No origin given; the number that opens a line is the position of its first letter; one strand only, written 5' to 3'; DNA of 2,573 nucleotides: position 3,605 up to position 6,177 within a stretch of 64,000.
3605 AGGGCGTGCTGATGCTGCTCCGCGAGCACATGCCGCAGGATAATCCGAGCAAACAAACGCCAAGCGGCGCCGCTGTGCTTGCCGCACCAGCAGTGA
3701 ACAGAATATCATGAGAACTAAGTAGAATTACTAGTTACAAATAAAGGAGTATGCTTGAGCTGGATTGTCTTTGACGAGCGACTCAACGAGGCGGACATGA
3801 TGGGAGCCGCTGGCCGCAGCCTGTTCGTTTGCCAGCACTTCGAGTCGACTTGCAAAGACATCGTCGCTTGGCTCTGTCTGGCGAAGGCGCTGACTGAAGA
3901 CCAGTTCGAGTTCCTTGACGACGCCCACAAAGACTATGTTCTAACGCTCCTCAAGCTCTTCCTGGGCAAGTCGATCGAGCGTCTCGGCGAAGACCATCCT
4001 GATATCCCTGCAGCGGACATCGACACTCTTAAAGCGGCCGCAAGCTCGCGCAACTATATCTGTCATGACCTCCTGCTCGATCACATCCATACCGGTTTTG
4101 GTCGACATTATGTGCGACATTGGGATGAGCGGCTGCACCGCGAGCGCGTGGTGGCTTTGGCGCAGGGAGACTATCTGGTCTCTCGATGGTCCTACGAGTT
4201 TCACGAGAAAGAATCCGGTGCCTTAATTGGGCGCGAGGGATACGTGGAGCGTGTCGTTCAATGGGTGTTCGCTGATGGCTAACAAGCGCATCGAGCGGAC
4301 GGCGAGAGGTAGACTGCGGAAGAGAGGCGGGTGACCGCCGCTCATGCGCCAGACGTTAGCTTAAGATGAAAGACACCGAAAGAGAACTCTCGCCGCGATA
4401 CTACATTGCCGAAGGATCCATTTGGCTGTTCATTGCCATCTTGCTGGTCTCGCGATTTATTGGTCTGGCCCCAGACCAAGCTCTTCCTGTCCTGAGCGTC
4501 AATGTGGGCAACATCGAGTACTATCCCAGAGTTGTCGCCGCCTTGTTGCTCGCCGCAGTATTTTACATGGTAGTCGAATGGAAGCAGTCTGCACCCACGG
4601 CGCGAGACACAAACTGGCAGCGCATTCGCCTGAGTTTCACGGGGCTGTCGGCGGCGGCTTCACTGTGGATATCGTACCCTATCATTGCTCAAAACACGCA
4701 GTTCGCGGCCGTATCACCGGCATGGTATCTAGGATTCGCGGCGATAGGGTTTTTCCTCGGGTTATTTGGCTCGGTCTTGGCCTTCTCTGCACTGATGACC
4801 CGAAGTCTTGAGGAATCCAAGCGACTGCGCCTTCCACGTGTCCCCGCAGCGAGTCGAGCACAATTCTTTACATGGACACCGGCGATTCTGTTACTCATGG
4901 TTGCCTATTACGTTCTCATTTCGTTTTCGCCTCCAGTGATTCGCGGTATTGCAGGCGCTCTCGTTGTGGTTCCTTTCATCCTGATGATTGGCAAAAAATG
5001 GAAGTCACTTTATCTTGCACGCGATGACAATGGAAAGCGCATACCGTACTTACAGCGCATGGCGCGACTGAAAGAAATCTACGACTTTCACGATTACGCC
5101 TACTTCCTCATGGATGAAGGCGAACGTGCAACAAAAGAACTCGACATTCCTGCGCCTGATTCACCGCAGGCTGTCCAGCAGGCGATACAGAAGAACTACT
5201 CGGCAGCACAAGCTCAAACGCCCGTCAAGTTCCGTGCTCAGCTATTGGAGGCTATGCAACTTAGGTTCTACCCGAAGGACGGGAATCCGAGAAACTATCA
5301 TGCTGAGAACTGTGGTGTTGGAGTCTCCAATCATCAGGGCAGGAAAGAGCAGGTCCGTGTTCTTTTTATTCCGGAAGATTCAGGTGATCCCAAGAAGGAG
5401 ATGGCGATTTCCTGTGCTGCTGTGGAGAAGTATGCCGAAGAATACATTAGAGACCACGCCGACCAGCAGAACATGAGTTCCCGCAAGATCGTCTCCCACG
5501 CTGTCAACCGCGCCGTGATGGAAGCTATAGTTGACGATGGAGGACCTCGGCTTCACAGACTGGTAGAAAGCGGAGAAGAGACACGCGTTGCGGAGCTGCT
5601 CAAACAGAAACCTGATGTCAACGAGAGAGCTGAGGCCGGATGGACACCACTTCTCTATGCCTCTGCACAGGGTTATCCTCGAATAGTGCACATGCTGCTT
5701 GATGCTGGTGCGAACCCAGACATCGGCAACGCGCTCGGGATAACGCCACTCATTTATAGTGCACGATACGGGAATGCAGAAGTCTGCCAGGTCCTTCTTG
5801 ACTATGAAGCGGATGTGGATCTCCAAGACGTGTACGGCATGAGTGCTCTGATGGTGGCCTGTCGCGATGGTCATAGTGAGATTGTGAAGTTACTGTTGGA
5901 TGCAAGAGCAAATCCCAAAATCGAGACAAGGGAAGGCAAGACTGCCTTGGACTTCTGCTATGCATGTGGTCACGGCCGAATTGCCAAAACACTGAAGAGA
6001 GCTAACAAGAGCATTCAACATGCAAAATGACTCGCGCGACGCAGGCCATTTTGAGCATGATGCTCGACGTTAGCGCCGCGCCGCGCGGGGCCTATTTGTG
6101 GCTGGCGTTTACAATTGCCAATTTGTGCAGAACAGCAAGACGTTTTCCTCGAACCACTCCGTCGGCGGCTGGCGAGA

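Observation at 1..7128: AT-rich accessory island: helical-repeat giant, HEPN-like protein, TM-ankyrin protein and BrnT/BrnA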

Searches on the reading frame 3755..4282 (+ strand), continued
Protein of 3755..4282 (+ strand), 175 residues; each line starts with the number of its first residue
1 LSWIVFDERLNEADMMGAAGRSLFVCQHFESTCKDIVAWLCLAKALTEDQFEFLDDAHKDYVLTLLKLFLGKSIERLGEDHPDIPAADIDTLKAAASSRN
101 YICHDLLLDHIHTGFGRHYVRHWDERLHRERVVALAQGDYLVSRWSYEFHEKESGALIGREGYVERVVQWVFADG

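Call 80: search_protein_families(library=pfam, proteins=[L007:2-2761:+, L025:233-1510:+, L018:1428-3170:+, L022:1514-2404:+, L022:2512-3438:+, L019:1292-2281:+, L017:1401-2276:+, L030:1-513:+, L013:8566-10137:+, L014:8563-9315:+], max_evalue=0.001)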
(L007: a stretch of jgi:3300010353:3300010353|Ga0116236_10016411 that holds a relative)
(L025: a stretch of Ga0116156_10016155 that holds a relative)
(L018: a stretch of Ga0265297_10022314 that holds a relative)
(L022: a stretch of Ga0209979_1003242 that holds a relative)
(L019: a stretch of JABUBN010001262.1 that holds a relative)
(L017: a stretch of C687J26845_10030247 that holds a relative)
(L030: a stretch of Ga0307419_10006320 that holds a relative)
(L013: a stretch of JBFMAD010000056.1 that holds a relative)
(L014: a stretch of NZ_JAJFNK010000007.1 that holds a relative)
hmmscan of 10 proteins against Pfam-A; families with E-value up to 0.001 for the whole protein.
L007:2-2761:+ (919 aa): 4 families
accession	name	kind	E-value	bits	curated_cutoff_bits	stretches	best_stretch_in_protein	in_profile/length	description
PF07669.17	Eco57I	-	6.2e-16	59.4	25.3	1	313-354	49-92/171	Eco57I restriction-modification methylase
PF02384.22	N6_Mtase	-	4.1e-09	36.6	20.4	1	13-140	10-103/311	N-6 DNA Methylase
PF20473.4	MmeI_Mtase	-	2.1e-07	30.9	27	1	60-137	15-85/259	MmeI, DNA-methyltransferase domain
PF01170.24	UPF0020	-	0.00056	20.1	22.3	0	67-132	31-94/197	RMKL-like, methyltransferase domain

L025:233-1510:+ (425 aa): 3 families
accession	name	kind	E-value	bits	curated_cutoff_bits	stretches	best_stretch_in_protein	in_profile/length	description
PF09603.15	Fib_succ_major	-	8.8e-41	140.7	33.9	1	228-423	1-187/187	Fibrobacter succinogenes major domain (Fib_succ_major)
PF13365.12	Trypsin_2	-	1.1e-23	85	27.6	1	43-172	1-144/144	Trypsin-like peptidase domain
PF00089.32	Trypsin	-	4.4e-07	30.4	20.6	1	42-182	26-204/220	Trypsin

L018:1428-3170:+ (580 aa): 0 families

L022:1514-2404:+ (296 aa): 2 families
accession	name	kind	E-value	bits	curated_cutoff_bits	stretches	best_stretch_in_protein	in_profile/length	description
PF22558.3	REase-ARP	-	9.8e-38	130.7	27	1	68-294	37-270/270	Restriction Endonuclease associating with ARP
PF20796.3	PDDEXK_13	-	3.1e-11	43.6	27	1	67-294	56-289/290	PD-(D/E)XK nuclease superfamily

L022:2512-3438:+ (308 aa): 2 families
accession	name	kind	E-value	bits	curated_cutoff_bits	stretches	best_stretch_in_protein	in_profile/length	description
PF12773.13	DZR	-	6.7e-06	26.6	27.3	0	101-155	1-45/45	Double zinc ribbon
PF24455.1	DUF7571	-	0.00024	21.8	27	0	115-144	43-72/89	Family of unknown function (DUF7571)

L019:1292-2281:+ (329 aa): 4 families
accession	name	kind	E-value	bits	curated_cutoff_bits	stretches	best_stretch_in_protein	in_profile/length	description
PF01018.28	GTP1_OBG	-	2.5e-57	193.3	27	1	7-161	1-155/155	GTP1/OBG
PF01926.29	MMR_HSR1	-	1e-22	80.8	21.9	1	164-281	1-110/113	50S ribosome-binding GTPase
PF02421.24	FeoB_N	-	1.1e-08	35.2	27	1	165-220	3-57/156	Ferrous iron transport protein B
PF16897.10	MMR_HSR1_Xtn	-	0.00036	20.9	35.2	1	278-328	58-105/106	C-terminal region of MMR_HSR1 domain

L017:1401-2276:+ (291 aa): 2 families
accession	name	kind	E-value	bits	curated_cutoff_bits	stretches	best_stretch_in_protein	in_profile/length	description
PF12706.13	Lactamase_B_2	-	1.6e-07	31.5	27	1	64-194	27-159/200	Beta-lactamase superfamily domain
PF00753.33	Lactamase_B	-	1.3e-05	25.7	22.7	1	29-179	7-153/196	Metallo-beta-lactamase superfamily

L030:1-513:+ (170 aa): 0 families

L013:8566-10137:+ (523 aa): 1 family
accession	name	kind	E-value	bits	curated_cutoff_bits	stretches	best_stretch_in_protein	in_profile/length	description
PF12228.14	DUF3604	-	1.5e-14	53.8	20.4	2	227-281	377-431/591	Protein of unknown function (DUF3604)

L014:8563-9315:+ (250 aa): 0 families

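Call 86: search_dna_similar(query=L001:4087-5010:+, collection=plasmids, mode=protein, max_evalue=0.001, max_rows=15)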
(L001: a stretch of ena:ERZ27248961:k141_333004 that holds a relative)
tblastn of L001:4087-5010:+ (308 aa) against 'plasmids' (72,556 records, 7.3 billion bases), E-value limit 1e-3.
Records with a match: 19; places in all: 19; records where one place covers at least 80% of the query: 5.
Best place of each record, by identity: <60% 19.
By first word of the organism name: Burkholderia 7; Azospirillum 2; Rhizobium 2; Streptomyces 2; Hymenobacter 1; Shewanella 1; Paraburkholderia 1; Polaromonas 1; Embleya 1; Rhodococcus 1.
By predicted mobility (MOB-suite, as given by PLSDB): non-mobilizable 14; conjugative 3; mobilizable 2.
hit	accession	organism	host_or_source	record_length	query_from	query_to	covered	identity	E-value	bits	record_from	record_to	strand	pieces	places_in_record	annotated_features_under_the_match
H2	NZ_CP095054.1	Hymenobacter aerilatus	single cell,air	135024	40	282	79%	33.5%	1e-31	132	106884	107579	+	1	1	hypothetical protein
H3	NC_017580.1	Shewanella baltica OS117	-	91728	35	307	89%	28.3%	2e-18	93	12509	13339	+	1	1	hypothetical protein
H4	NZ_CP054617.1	Azospirillum oryzae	cell culture,soil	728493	39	299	85%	28.8%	1e-12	76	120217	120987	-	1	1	hypothetical protein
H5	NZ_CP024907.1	Paraburkholderia caledonica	soil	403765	44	295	82%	28.8%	7e-5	52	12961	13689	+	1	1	hypothetical protein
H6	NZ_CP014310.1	Burkholderia sp. PAMC 26561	single cell,lichen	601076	44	295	82%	28.2%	1e-5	54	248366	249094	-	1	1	hypothetical protein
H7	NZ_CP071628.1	Rhizobium leguminosarum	lentil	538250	34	299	86%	26.5%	5e-7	59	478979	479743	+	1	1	ATP-binding protein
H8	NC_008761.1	Polaromonas naphthalenivorans CJ2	-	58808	39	274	77%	28.1%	3e-6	56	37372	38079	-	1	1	NACHT domain-containing protein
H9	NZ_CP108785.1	Embleya sp. NBC_00888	-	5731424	44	277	76%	27.7%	6e-7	58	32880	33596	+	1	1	none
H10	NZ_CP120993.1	Streptomyces laculatispora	-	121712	42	279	77%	27.1%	2e-5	54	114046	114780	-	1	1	PQQ-binding-like beta-propeller repeat protein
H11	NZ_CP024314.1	Rhizobium sp. NXC24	Phaseolus vulgaris,cell culture,plant ...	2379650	10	189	58%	33.7%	7e-11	71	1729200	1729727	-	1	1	record has no annotation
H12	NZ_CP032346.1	Azospirillum brasilense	soil sample,Agricultural field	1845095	38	247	68%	28.8%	2e-8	63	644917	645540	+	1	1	record has no annotation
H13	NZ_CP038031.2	Rhodococcus ruber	cell culture,Chilean kraft-pulp mill ...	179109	40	248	68%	26.5%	5e-4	49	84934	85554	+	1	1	hypothetical protein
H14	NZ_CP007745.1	Burkholderia cepacia ATCC 25416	Plant derived food stuff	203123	45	234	62%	25.3%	6e-8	61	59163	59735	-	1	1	tetratricopeptide repeat protein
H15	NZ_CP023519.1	Burkholderia cepacia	Onion,onion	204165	45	234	62%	25.3%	6e-8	61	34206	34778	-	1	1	tetratricopeptide repeat protein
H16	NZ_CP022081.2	Burkholderia cepacia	Environment,plant derived food stuff, ...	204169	45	234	62%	25.3%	6e-8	61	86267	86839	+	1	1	tetratricopeptide repeat protein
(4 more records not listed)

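Call 87: search_dna_similar(query=window:3755-4279:+, collection=plasmids, mode=protein, max_evalue=0.001, max_rows=15)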
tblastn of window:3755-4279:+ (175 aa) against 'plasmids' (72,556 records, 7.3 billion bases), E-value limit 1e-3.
Records with a match: 3; places in all: 3; records where one place covers at least 80% of the query: 3.
Best place of each record, by identity: <60% 3.
By first word of the organism name: Streptomyces 2; [Kitasatospora] 1.
By predicted mobility (MOB-suite, as given by PLSDB): non-mobilizable 3.
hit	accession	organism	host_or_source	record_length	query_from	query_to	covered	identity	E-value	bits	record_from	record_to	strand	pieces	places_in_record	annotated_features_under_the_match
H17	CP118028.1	Streptomyces enissocaesilis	mixed culture,soil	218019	18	174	90%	27.9%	4e-4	47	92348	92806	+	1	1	hypothetical protein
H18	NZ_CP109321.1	Streptomyces microflavus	-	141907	18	173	89%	28.1%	8e-5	49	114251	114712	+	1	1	hypothetical protein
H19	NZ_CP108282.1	[Kitasatospora] papulosa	-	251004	18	173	89%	27.5%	5e-5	50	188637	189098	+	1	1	hypothetical protein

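Call 88: find_homologous_proteins(query=L001:4087-5010:+, max_evalue=0.001)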
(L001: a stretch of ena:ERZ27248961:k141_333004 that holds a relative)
Query L001:4087-5010:+ (308 aa): 176 proteins with E <= 0.001 among 3303 candidates; the best 120 are listed.
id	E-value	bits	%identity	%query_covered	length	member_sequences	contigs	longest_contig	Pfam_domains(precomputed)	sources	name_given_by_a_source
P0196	9.8e-132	457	71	94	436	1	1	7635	PF20703.4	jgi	jgi:hypothetical protein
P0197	4.5e-131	455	74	89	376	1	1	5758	-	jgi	jgi:hypothetical protein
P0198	1.1e-124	434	70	89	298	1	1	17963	-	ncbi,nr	ncbi:MAG: AAA family ATPase, partial [Bacillota bacterium]|nr:AAA family ATPase [Bacillota bacterium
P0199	1.1e-123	430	70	89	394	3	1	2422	-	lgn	-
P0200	4.9e-121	422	68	89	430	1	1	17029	-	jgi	jgi:hypothetical protein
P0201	1.3e-120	420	68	88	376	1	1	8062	-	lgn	-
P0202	2.6e-120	419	67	92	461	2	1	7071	PF20703.4,PF13191.13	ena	-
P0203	1.2e-118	414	68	87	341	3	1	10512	-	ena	-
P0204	3.3e-118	412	68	88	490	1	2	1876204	PF20703.4,PF20720.4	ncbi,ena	-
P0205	4.8e-118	412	74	82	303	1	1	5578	-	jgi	jgi:hypothetical protein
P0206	8.2e-117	408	65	91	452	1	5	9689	PF20703.4,PF20720.4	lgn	-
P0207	6.1e-115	402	67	88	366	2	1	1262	-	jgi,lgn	-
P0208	9.3e-115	401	69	88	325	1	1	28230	-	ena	-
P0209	2.3e-114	400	65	94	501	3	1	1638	PF20703.4,PF20720.4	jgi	-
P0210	2.6e-114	400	65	94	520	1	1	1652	PF20703.4,PF20720.4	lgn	-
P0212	6.4e-114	398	66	87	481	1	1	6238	PF20703.4,PF20720.4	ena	-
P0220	1.8e-109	384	65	88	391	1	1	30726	PF20720.4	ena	-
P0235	9.7e-103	362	64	84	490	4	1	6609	PF20703.4,PF20720.4,PF13191.13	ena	-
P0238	4.5e-102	359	61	89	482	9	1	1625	PF20703.4,PF20720.4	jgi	jgi:hypothetical protein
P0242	6.4e-100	352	56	95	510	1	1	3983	PF13401.13,PF20703.4,PF20720.4,PF13191.13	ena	-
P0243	9.2e-100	352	63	88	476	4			PF20703.4,PF20720.4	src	-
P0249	1.1e-97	345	59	87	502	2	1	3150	PF20703.4,PF20720.4,PF13191.13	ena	-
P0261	6.1e-93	329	53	90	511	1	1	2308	PF20703.4,PF20720.4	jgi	-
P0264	4.4e-90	320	57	88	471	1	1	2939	PF20703.4,PF20720.4,PF13191.13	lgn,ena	-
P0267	1.1e-88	315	55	87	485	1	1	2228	PF20703.4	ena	-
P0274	1.7e-85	305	61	75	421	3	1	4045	PF20703.4,PF25199.2,PF20720.4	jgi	jgi:predicted nucleic acid-binding protein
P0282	2.8e-83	298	52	81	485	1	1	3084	PF05729.19,PF13401.13,PF20703.4,PF13191.13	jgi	jgi:hypothetical protein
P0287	3.8e-82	294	52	88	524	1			PF13401.13,PF20703.4,PF20720.4,PF13191.13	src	-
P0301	1.6e-75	272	47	87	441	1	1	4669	PF20720.4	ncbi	-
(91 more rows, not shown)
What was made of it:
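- On Avs4 (AVAST type 4): Homologues carry PF20703 and PF20720 (call 88).
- Relatives of the N-terminal domain sit on nSTAND1/nSTAND3, NACHT, TPR and propeller proteins (calls 86, 88).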

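Call 90: search_solved_structures(query=A8, max_evalue=10, show_alignments=0)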
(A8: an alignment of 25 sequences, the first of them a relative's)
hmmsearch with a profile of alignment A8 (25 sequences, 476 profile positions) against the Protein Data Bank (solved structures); distinct sequences matched with E-value up to 10: 24.
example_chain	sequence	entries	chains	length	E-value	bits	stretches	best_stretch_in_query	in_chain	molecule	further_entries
8dgf_A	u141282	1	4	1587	2.8e-15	59.4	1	275-455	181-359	ATP-binding protein Avs4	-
9jap_A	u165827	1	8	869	0.045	15.9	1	305-357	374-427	SIR2-like domain-containing protein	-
5vhe_A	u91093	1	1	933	0.071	15.2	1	211-332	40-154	DEAH (Asp-Glu-Ala-His) box polypeptide 36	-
6c2u_A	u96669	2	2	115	0.086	14.9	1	311-344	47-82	phosphate-loop protein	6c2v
6n9l_A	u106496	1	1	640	0.14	14.2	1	307-344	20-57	UvrABC system protein A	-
1kag_A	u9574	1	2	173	0.23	13.5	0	316-346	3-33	Shikimate kinase I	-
6ojx_A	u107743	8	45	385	0.32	13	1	318-393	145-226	Twitching motility pilus retraction ATPase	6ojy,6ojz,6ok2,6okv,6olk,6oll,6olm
5zfq_A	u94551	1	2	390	0.34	13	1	318-393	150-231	Twitching motility pilus retraction protein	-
3pih_A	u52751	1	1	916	0.35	12.9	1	308-344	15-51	UvrABC system protein A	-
9qlv_A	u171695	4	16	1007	0.36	12.9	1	314-368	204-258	Disease resistance protein ADR2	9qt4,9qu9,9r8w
2eyu_A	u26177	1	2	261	0.62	12.1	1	303-377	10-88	twitching motility protein PilT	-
8s5t_D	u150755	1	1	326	0.7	11.9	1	244-340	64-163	Effector SemD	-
2oku_A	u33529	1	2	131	0.7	11.9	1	353-416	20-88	Acyl-CoA dehydrogenase family protein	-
6wvk_H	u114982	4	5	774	0.73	11.9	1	273-344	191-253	DNA helicase IV | DNA helicase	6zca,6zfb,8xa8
5l3s_B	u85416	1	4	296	0.73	11.9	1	278-368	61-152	Signal recognition particle receptor FtsY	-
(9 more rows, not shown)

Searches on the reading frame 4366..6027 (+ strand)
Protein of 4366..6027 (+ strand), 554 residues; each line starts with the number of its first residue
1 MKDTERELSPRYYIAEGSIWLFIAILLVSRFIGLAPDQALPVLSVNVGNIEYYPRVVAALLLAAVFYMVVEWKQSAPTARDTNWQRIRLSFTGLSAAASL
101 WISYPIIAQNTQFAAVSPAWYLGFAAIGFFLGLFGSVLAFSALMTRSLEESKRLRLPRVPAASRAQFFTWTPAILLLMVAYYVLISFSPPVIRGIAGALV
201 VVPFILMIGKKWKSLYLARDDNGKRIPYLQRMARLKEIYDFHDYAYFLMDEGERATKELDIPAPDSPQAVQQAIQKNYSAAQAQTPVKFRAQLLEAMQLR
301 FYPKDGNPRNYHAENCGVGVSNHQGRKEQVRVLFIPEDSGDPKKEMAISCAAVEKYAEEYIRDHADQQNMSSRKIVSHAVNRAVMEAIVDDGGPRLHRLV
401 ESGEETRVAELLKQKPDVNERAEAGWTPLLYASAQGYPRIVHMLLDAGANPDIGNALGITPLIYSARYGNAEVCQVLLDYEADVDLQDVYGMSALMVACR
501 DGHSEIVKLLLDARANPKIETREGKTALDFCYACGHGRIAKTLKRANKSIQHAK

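Call 6: search_protein_families(library=pfam, proteins=[window:4366-6027:+], max_evalue=0.01)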
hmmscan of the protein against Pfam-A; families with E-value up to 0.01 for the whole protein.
window:4366-6027:+ (554 aa): 6 families
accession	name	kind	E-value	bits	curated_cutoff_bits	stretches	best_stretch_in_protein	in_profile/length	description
PF12796.13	Ank_2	-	6.8e-27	94.3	27.3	2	396-488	1-90/90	Ankyrin repeats (3 copies)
PF00023.36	Ank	-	6.2e-26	89.5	21.1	3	490-520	1-31/33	Ankyrin repeat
PF13637.12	Ank_4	-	2.3e-20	72.6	22.7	3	396-445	1-50/50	Ankyrin repeats (many copies)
PF13606.12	Ank_3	-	1.7e-19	68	22.3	3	490-517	1-28/30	Ankyrin repeat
PF13857.12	Ank_5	-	2.8e-19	69.4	27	3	483-530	8-55/56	Ankyrin repeats (many copies)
PF24521.3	Ank_KRIT1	-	1.7e-07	31.5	80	1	395-480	21-107/149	KRIT1 ankyrin-repeats domain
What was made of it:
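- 4366..6030 (+): 554-aa membrane protein. It has six TM helices (10-216), a helical linker, a five-stranded alpha/beta domain (288-391) and five ankyrin repeats (395-553) predicted to be cytoplasmic. Pfam Ank families, 6.8e-27 (call 6).
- Checked: The 554-aa ORF 4366-6030 has ankyrin repeats (Pfam Ank_2 6.8e-27, call 6).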

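Call 7: search_protein_families(library=padloc, proteins=[window:4366-6027:+], max_evalue=0.1)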
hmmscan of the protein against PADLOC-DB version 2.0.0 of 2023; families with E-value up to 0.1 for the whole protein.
window:4366-6027:+ (554 aa): 3 families
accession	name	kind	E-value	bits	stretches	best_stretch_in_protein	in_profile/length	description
PDLC04783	PDC-M72A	-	5.2e-25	86.5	1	373-532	214-370/392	-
PDLC02908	Ankyrin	-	8.9e-13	45.4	2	459-543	737-821/880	-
PDLC02203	MzaA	-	6.9e-05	19.3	1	462-516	15-69/683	-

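Call 8: search_protein_families(library=ncbifam, proteins=[window:4366-6027:+], max_evalue=0.1)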
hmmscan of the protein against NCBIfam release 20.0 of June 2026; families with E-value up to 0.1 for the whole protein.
window:4366-6027:+ (554 aa): 9 families
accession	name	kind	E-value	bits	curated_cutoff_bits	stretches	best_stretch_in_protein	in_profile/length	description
NF041931.2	MzaA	equivalog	3.6e-20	72.4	800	3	485-549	29-94/726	MZA anti-phage system associated sigma-70 family RNA polymerase sigma factor MzaA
NF043023.1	T4SS_AnkH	equivalog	1.8e-13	50.1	600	2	457-547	31-121/467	Dot/Icm T4SS effector AnkH/LegA3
NF043022.1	T4SS_AnkG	equivalog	5e-13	48.6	500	2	460-534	367-446/455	Dot/Icm T4SS effector AnkG/AnkZ/LegA7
NF043029.1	T4SS_AnkY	equivalog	7.5e-13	47.8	600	2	460-530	460-530/543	Dot/Icm T4SS effector AnkY/LegA9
NF043021.1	T4SS_AnkF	equivalog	2.5e-11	42.7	1000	2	461-542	588-671/917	Dot/Icm T4SS effector AnkF/LegA14/Ceg31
NF043027.1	T4SS_AnkQ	equivalog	2e-05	23.4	700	1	475-530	348-403/496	Dot/Icm T4SS effector AnkQ/LegA10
NF043028.1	T4SS_AnkX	equivalog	9.4e-05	20.7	1400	0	492-535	583-627/938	Dot/Icm T4SS effector AnkN/AnkX/LegA8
NF043019.1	T4SS_AnkC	equivalog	0.00066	18.7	450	1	391-483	126-226/459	Dot/Icm T4SS effector AnkC/LegA12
NF043024.1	T4SS_AnkI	equivalog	0.022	13.5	550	0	485-532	235-283/439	Dot/Icm T4SS effector AnkI/LegAS4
